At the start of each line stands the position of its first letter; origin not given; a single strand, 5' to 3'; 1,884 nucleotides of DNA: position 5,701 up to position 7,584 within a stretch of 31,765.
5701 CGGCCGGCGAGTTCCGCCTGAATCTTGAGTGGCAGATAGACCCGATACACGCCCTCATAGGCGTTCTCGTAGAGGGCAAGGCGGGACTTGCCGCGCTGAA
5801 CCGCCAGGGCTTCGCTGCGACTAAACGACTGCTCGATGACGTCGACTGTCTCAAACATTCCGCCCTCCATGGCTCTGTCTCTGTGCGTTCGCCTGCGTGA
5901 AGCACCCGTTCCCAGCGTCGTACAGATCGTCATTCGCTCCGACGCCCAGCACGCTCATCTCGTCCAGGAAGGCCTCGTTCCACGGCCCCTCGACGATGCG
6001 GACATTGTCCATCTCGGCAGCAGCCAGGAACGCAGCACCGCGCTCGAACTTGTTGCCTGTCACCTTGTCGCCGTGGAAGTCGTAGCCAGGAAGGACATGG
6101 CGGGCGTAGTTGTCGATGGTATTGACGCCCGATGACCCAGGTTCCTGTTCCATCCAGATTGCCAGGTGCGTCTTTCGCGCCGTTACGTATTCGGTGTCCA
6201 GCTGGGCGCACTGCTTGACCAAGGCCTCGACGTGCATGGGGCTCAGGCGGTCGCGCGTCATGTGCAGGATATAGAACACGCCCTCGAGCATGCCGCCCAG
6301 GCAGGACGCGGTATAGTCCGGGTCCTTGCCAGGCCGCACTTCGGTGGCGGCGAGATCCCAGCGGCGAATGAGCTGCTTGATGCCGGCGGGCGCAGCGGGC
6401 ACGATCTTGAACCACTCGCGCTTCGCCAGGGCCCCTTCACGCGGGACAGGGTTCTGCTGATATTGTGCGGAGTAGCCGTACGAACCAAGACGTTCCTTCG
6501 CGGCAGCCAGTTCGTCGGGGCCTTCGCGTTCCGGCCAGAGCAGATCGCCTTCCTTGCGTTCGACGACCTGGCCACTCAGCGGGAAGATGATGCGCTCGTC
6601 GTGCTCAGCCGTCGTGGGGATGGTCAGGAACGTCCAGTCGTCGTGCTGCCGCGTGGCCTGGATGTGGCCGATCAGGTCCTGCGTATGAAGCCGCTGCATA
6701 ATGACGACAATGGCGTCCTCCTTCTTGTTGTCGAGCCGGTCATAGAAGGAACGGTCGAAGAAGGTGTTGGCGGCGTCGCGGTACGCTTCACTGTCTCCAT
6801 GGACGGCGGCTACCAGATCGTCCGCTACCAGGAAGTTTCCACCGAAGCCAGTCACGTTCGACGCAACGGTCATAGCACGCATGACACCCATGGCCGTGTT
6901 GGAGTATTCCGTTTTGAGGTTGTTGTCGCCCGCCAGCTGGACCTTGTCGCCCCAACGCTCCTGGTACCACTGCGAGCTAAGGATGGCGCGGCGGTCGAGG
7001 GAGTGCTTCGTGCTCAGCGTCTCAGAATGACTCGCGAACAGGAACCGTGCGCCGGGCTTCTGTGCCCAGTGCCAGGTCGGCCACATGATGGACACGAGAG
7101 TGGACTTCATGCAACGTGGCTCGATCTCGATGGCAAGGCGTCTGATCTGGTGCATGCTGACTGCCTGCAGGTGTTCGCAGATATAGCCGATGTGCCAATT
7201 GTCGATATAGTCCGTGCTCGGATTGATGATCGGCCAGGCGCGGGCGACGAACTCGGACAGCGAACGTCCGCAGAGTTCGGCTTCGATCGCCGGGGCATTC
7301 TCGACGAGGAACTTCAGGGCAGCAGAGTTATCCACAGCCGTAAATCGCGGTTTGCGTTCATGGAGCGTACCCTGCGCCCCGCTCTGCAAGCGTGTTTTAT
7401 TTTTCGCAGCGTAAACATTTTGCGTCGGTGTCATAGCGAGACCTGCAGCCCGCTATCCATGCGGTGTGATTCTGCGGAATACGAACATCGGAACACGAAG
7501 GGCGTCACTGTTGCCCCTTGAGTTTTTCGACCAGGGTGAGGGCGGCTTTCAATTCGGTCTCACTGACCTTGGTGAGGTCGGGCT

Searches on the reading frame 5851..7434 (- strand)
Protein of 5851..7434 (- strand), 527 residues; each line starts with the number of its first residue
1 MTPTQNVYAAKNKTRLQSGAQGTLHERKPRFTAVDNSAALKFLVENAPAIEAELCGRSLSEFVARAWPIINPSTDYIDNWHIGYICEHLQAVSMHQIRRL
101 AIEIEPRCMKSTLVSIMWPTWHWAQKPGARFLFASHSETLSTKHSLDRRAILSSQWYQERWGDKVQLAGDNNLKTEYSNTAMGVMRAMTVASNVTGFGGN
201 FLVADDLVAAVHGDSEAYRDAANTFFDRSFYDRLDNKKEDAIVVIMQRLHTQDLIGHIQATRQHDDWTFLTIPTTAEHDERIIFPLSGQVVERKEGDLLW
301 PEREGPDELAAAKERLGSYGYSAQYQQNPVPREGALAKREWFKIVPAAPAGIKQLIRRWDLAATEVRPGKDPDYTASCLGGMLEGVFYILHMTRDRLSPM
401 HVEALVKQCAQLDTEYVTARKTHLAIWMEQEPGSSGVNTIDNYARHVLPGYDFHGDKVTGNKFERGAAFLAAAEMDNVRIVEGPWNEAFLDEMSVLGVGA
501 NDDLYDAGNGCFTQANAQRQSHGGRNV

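Call 13: search_dna_similar(query=window:5851-7434:-, collection=phages, mode=protein, max_rows=15)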
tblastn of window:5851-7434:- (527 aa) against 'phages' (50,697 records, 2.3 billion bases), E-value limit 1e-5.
Records with a match: 2415; places in all: 2418; records where one place covers at least 80% of the query: 404.
Best place of each record, by identity: <60% 2415.
By first word of the organism name: Escherichia 457; Klebsiella 443; Microbacterium 263; Pseudomonas 192; Gordonia 136; Salmonella 102; Vibrio 99; Acinetobacter 69; Shigella 55; Erwinia 55; and 84 more.
By host as written in the record: - 255; Klebsiella pneumoniae 196; Escherichia coli 129; Microbacterium foliorum NRRL B-24224 SEA 111; Microbacterium foliorum NRRL B-24224 97; Gordonia terrae 3612 92; Pseudomonas aeruginosa 76; Escherichia coli K-12 MG1655 54; and 535 more.
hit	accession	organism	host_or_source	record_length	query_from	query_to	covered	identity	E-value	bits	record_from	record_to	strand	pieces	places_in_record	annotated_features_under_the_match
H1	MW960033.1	Rhizobium phage RHph_X3_2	Sinorhizobium americanum X3_2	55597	36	521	92%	32.5%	2e-58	215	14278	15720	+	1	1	terminase large subunit protein | terminase small subunit protein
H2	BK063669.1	Caudoviricetes sp. vir524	Methanomicrobiales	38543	75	511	83%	36.0%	4e-65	235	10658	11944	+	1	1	terminase large subunit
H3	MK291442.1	Paracoccus phage vB_PkoS_Pkon1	Paracoccus kondratievae NCIMB 13773T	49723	49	506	87%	33.1%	6e-54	202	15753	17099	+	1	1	terminase large subunit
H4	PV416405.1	Erythrobacter phage ZS04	Erythrobacter sp. JL475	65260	57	512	87%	32.4%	2e-56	209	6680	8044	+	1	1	terminase large subunit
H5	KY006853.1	Erythrobacter phage vB_EliS_R6L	Erythrobacter litoralis DSM 8509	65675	57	512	87%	32.4%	2e-55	207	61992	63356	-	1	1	terminase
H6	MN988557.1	Rhizobium phage RHph_Y52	Rhizobium phaseoli IE6794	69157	55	507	86%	32.0%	5e-56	208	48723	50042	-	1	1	terminase large subunit protein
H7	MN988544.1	Rhizobium phage RHph_Y21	Rhizobium phaseoli N841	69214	55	507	86%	32.0%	5e-56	208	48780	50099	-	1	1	terminase large subunit protein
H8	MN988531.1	Rhizobium phage RHph_Y5A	Rhizobium phaseoli N161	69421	55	507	86%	32.0%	5e-56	208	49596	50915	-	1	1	terminase large subunit protein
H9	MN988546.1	Rhizobium phage RHph_Y2_4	Rhizobium phaseoli Y2_4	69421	55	507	86%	32.0%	5e-56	208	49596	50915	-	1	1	terminase large subunit protein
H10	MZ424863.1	Proteus phage vB_PmiM_ZX7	Proteus mirabilis YV2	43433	23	518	94%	29.1%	8e-51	193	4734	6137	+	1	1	putative terminase large subunit | putative homing endonuclease protein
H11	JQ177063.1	Aeromonas phage vB_AsaM-56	Aeromonas salmonicida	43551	50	507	87%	31.0%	3e-51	194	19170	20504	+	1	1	putative TerL large-subunit terminase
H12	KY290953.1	Aeromonas phage 51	Aeromonas salmonicida HER1108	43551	50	507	87%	31.0%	3e-51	194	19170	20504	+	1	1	terminase large subunit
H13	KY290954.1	Aeromonas phage 56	Aeromonas salmonicida HER1084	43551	50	507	87%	31.0%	3e-51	194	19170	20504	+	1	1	terminase large subunit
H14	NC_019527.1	Aeromonas phage vB_AsaM-56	Aeromonas salmonicida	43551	50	507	87%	31.0%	3e-51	194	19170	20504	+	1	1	terminase large subunit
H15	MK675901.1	Shewanella phage S0112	Shewanella indica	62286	49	513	88%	30.6%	7e-66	237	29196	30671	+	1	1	terminase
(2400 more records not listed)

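Call 17: find_homologous_proteins(query=window:5851-7434:-, max_evalue=1e-30)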
Query window:5851-7434:- (527 aa): 1613 proteins with E <= 1e-30 among 8000 candidates; the best 120 are listed.
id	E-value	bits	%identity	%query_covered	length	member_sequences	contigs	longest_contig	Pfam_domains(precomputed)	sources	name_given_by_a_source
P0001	0.0e+0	1154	94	100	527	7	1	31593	-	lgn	-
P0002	0.0e+0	1025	84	100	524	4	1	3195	-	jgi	jgi:predicted phage terminase large subunit-like protein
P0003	9.3e-283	957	83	79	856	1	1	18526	PF14528.12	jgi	jgi:predicted phage terminase large subunit-like protein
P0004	3.6e-279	945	77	100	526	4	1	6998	-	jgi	jgi:predicted phage terminase large subunit-like protein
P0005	4.5e-254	862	73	94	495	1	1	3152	PF17289.9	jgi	jgi:predicted phage terminase large subunit-like protein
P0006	3.4e-222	757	68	94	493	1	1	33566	PF17289.9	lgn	-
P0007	7.1e-211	719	62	98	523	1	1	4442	PF17289.9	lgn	-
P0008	3.3e-187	641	76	69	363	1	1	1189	-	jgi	jgi:predicted phage terminase large subunit-like protein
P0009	2.3e-154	533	53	89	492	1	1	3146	PF17289.9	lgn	-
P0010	1.4e-119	418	46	91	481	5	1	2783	PF17289.9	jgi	jgi:predicted phage terminase large subunit-like protein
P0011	2.3e-116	408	46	87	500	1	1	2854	PF17289.9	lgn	-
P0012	4.4e-116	407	43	89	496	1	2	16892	PF17289.9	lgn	-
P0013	6.6e-116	406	44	88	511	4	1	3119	PF17289.9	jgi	jgi:predicted phage terminase large subunit-like protein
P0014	9.3e-116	406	44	88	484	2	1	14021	PF17289.9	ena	-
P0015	1.6e-115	405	44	91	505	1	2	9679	PF17289.9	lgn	-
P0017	3.5e-115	404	45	87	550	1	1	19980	PF17289.9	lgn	-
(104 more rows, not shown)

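Call 19: find_encoding_contigs(protein=P0006, flank=10000, max_places=3)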
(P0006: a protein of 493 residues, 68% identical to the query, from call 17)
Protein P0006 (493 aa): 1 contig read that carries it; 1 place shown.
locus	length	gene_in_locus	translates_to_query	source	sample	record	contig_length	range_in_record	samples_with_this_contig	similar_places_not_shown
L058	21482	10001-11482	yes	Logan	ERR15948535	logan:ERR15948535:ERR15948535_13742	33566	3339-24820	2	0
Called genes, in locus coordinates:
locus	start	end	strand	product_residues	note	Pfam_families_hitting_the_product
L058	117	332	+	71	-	-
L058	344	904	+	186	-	PF04492:Phage_rep_O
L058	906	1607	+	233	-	PF01695:IstB_IS21 (faint)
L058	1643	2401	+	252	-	PF02498:Bro-N, PF03374:ANT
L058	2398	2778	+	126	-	-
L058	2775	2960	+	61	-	-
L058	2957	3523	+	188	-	-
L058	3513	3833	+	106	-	-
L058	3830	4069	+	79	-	-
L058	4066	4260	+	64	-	PF13597:NRDD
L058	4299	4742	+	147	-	-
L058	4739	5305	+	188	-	PF06725:3D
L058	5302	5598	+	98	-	-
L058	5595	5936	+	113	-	-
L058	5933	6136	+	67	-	-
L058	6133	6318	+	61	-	-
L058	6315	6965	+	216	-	-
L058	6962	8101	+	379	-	PF01555:N6_N4_Mtase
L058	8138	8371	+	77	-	-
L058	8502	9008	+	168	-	-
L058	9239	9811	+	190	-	PF13384:HTH_23 (weak)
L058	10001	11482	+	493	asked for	PF17289:Terminase_6C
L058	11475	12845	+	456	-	PF05133:SPP1_portal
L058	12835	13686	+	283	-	-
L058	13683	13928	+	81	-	-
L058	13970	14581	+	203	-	PF06810:Phage_scaffold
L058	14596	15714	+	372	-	-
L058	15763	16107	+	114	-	-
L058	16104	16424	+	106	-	-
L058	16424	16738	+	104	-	-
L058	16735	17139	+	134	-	-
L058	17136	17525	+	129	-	PF12691:Phage_tail_terminator_6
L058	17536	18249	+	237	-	PF16461:Phage_TTP_12 (weak), PF12733:Cadherin-like (weak)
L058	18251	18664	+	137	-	-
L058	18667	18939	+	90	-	-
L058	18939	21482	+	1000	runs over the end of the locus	PF10145:PhageMin_Tail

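Call 20: find_encoding_contigs(protein=P0003, flank=10000, max_places=3)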
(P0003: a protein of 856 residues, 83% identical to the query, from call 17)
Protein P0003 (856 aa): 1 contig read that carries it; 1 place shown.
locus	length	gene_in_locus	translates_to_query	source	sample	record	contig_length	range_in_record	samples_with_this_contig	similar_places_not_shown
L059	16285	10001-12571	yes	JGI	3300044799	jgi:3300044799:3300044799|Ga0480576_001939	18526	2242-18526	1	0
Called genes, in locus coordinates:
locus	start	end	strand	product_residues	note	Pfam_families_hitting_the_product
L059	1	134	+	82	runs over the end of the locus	-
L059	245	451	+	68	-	-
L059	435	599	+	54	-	-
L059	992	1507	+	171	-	-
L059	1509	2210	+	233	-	PF01695:IstB_IS21 (faint)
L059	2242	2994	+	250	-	PF02498:Bro-N, PF03374:ANT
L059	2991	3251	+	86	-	-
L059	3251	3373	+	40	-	-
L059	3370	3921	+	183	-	-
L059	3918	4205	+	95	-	-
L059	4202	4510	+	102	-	-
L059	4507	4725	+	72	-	-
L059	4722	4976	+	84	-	-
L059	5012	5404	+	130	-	-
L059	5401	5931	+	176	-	PF13392:HNH_3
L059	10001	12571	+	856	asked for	PF14528:LAGLIDADG_3 (weak)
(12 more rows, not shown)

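Call 21: find_encoding_contigs(protein=P0001, flank=10000, max_places=3)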
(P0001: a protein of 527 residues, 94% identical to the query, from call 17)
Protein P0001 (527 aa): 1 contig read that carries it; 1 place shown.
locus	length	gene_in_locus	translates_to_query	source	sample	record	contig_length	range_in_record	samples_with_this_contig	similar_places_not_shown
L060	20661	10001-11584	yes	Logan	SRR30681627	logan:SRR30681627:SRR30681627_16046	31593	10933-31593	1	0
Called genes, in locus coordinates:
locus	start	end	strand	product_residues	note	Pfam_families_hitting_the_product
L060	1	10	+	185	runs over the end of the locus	-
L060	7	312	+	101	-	-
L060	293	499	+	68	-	-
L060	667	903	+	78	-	-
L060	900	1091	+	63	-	-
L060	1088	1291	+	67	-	-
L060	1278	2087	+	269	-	-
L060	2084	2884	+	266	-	PF07505:DUF5131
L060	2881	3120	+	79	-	-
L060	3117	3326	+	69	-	-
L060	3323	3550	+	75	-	PF13597:NRDD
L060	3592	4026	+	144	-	-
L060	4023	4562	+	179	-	PF06725:3D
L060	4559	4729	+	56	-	-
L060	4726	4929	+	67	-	-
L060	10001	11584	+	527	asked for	-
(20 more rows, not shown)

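Call 23: find_encoding_contigs(protein=P0007, flank=10000, max_places=2)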
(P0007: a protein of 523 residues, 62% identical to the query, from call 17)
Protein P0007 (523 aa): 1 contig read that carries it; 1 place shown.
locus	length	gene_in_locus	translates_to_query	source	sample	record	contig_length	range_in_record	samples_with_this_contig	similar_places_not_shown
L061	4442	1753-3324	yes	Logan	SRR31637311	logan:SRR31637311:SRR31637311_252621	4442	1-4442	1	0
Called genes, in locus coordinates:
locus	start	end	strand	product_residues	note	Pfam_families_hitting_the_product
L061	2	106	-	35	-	?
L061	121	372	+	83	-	-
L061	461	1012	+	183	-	-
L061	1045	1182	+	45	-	-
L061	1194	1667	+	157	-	-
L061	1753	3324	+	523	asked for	PF17289:Terminase_6C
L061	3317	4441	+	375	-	?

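Call 24: find_encoding_contigs(protein=P0017, flank=10000, max_places=2)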
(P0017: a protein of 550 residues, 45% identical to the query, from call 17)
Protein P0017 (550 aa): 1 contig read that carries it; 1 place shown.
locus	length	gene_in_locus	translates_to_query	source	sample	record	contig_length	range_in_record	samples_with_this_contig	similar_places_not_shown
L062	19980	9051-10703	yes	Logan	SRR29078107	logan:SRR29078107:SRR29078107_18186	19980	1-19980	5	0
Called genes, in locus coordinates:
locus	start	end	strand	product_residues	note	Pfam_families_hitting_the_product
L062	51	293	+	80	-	-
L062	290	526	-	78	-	-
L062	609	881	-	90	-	-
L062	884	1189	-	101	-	-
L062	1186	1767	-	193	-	PF13328:HD_4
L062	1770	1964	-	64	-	-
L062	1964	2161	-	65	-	-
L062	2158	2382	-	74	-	-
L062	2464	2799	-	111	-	-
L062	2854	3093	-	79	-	-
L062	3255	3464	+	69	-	PF02599:CsrA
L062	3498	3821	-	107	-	-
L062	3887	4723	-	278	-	PF05496:RuvB_N (weak), PF13177:DNA_pol3_delta2, PF00004:AAA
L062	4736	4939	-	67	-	-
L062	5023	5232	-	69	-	-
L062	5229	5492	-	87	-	-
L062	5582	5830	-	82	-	-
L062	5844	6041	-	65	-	-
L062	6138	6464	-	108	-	-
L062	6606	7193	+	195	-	-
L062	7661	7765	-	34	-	-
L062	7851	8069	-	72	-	-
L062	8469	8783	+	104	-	PF11236:DUF3037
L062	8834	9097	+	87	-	-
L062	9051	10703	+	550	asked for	PF17289:Terminase_6C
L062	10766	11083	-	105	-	-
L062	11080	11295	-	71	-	-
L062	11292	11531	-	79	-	-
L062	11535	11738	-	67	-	-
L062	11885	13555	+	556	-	PF06074:Portal_Mu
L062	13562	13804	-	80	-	-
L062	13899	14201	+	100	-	PF04255:DUF433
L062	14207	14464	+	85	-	-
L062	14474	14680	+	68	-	-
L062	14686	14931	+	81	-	-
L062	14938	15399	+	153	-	-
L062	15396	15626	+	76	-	-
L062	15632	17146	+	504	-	PF25145:NfeD1b_N (weak), PF01343:Peptidase_S49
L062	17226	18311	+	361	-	-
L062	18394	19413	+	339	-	PF03864:Phage_cap_E (weak)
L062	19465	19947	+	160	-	-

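Call 25: find_encoding_contigs(protein=P0012, flank=10000, max_places=2)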
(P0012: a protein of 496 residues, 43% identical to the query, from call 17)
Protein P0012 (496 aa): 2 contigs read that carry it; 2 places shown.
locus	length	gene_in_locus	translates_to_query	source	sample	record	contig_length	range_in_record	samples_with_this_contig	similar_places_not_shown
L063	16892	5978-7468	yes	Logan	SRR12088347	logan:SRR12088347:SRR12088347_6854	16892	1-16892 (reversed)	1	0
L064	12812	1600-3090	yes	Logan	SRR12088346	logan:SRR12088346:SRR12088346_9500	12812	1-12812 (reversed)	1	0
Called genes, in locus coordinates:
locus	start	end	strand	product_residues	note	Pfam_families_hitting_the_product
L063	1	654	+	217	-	?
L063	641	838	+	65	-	-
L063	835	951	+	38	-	-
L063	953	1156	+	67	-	-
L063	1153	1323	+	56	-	-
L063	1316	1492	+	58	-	-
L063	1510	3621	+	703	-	PF03477:ATP-cone, PF02867:Ribonuc_red_lgC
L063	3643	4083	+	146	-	PF22769:DCD (weak), PF00692:dUTPase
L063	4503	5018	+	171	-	PF01527:HTH_Tnp_1 (weak), PF13022:HTH_Tnp_1_2 (faint), PF13518:HTH_28 (weak), PF13551:HTH_29 (faint)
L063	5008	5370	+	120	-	-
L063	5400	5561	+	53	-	-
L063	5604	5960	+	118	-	PF00472:RF-1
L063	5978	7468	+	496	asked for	PF17289:Terminase_6C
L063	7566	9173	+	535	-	-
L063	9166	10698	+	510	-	PF04233:Phage_Mu_F, PF01129:ART, PF03496:ADPrib_exo_Tox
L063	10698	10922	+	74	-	-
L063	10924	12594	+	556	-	-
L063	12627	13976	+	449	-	PF09956:Phage_cement_2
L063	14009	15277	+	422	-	PF25209:Phage_capsid_4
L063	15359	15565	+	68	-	-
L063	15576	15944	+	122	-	-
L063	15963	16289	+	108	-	-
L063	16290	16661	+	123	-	-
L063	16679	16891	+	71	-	?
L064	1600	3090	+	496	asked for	PF17289:Terminase_6C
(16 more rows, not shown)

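Call 37: search_protein_families(library=phrogs, proteins=[L058:117-332:+], max_evalue=0.01)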
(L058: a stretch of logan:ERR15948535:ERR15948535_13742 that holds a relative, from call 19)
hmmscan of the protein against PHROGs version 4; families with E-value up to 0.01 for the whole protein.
L058:117-332:+ (71 aa): 0 families
